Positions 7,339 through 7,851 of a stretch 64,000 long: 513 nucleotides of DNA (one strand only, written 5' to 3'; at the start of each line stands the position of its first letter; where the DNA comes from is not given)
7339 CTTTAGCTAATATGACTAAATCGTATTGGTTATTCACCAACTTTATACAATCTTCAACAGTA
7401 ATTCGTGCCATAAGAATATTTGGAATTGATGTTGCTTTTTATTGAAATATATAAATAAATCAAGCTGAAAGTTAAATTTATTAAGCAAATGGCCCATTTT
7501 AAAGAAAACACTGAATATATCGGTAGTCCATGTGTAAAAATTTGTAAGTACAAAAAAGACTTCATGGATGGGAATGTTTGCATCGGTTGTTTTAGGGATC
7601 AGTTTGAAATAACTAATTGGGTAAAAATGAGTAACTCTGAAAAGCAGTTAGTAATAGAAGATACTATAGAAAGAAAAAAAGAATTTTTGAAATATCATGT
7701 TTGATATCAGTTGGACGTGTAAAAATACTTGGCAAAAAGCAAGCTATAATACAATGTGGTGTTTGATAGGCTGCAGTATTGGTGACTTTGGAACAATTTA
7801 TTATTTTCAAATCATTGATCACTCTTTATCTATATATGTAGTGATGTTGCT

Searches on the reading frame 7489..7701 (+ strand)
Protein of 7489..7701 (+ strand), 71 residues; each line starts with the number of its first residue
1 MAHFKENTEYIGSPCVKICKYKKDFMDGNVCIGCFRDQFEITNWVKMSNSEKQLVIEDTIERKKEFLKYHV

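Call 74: search_protein_families(library=pfam, proteins=[window:7489-7701:+], max_evalue=0.01)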
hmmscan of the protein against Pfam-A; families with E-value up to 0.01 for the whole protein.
window:7489-7701:+ (71 aa): 1 family
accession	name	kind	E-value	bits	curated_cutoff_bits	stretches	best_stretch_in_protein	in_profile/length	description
PF06945.18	DUF1289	-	3e-13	49.8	27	1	13-62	1-46/47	Protein of unknown function (DUF1289)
